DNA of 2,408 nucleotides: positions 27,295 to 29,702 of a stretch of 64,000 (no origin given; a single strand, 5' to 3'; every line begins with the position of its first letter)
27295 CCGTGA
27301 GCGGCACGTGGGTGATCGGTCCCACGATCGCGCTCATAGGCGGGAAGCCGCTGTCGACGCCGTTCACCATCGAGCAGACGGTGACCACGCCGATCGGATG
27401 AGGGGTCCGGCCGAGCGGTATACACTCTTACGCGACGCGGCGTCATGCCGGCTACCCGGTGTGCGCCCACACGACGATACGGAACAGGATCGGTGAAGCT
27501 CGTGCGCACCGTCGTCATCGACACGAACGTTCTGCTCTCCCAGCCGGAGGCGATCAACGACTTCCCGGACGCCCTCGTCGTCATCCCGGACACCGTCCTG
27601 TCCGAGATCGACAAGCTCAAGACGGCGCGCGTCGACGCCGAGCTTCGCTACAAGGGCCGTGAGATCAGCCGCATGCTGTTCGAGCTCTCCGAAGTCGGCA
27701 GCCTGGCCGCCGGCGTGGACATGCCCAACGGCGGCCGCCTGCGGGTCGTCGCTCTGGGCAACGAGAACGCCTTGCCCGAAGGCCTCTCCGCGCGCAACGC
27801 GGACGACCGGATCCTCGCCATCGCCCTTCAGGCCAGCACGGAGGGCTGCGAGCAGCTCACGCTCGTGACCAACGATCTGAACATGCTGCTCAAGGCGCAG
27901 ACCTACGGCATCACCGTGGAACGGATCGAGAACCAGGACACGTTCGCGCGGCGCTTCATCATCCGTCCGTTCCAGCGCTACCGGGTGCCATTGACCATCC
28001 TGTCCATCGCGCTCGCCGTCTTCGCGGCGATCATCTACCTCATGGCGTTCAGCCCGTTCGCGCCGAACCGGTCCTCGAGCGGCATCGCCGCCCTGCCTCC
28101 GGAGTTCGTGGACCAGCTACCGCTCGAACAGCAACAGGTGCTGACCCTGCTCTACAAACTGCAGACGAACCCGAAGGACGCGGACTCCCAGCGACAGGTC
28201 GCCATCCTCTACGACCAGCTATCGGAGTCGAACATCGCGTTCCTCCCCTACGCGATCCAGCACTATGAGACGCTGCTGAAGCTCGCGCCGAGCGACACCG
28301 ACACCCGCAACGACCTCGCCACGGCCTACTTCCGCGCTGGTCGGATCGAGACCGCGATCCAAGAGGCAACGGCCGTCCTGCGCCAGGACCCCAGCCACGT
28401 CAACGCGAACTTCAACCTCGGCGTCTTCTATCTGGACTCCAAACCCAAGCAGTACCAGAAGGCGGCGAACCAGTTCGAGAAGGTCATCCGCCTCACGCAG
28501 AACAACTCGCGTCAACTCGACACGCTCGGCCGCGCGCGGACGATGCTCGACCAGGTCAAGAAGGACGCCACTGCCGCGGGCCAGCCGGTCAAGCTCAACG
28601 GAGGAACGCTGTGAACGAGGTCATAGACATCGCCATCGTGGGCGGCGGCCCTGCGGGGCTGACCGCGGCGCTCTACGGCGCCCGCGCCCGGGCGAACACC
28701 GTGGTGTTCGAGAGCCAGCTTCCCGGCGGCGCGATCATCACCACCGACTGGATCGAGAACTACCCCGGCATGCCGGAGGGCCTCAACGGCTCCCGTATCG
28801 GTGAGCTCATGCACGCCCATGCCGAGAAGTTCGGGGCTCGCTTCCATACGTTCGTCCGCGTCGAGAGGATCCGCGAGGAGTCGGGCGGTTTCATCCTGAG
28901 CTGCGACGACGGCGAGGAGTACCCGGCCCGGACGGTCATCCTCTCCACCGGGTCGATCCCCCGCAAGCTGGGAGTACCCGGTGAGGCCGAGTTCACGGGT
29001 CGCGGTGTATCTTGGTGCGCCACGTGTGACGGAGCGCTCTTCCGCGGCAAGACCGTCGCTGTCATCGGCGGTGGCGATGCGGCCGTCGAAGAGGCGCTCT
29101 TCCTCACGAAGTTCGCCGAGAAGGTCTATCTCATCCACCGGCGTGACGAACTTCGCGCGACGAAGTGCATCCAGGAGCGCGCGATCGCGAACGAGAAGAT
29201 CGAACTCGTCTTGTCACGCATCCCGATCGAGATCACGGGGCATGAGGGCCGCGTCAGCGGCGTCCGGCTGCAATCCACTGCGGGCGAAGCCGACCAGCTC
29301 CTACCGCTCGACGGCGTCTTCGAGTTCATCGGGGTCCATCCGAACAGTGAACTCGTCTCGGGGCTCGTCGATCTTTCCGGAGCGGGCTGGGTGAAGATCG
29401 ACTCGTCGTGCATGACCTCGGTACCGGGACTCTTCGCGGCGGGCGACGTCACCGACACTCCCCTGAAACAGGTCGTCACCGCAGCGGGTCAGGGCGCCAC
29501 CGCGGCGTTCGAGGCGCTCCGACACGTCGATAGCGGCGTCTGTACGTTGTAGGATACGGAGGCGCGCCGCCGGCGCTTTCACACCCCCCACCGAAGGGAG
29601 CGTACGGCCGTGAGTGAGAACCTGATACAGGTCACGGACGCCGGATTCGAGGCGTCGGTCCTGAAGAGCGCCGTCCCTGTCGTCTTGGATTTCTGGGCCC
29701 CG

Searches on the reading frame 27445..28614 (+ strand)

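Call 18: search_protein_families(library=pfam, proteins=[window:27445-28614:+], max_evalue=0.00001)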
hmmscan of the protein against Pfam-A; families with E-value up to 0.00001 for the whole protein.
window:27445-28614:+ (389 aa): 7 families
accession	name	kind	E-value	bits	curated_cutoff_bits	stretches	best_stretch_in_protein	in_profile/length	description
PF13638.12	PIN_4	-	1.2e-24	87.6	21.9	1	23-161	1-131/132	PIN domain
PF13431.12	TPR_17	-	1.5e-11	44.1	24.4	0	273-306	1-34/34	Tetratricopeptide repeat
PF14559.12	TPR_19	-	1e-10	42.2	25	1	270-317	10-57/68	Tetratricopeptide repeat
PF13432.12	TPR_16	-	3e-10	40.8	32.7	1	290-351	2-61/65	Tetratricopeptide repeat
PF13414.12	TPR_11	-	2.8e-09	36.9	26.8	0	294-330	3-39/42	TPR repeat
PF07719.23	TPR_2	-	4.8e-08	33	27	0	289-318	5-34/34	Tetratricopeptide repeat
PF13371.12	TPR_9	-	6e-06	26.6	35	0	270-319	14-63/73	Tetratricopeptide repeat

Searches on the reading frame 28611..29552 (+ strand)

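Call 18: search_protein_families(library=pfam, proteins=[window:28611-29552:+], max_evalue=0.00001)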
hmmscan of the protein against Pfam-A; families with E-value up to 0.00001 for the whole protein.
window:28611-29552:+ (313 aa): 8 families
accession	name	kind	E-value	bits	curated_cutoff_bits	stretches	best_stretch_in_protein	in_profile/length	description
PF07992.20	Pyr_redox_2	-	6.1e-50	170.7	26.1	1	6-295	2-291/291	Pyridine nucleotide-disulphide oxidoreductase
PF13738.12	Pyr_redox_3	-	3.2e-22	79.6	30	1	60-278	80-305/305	Pyridine nucleotide-disulphide oxidoreductase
PF00070.33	Pyr_redox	-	5.6e-19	68.9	22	1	149-221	2-80/82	Pyridine nucleotide-disulphide oxidoreductase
PF01134.28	GIDA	-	4.9e-10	39.5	22.1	0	6-35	1-30/391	Glucose inhibited division protein A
PF03486.20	HI0933_like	-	5.9e-10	39.4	50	0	6-36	2-32/244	HI0933-like protein Rossmann domain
PF01266.30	DAO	-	2.3e-09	37.7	27.9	0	6-41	1-38/353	FAD dependent oxidoreductase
PF00890.30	FAD_binding_2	-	3.5e-07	30.2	20.4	0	6-38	1-33/414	FAD binding domain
PF12831.13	FAD_oxidored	-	1.8e-06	28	27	0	6-40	1-36/416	FAD dependent oxidoreductase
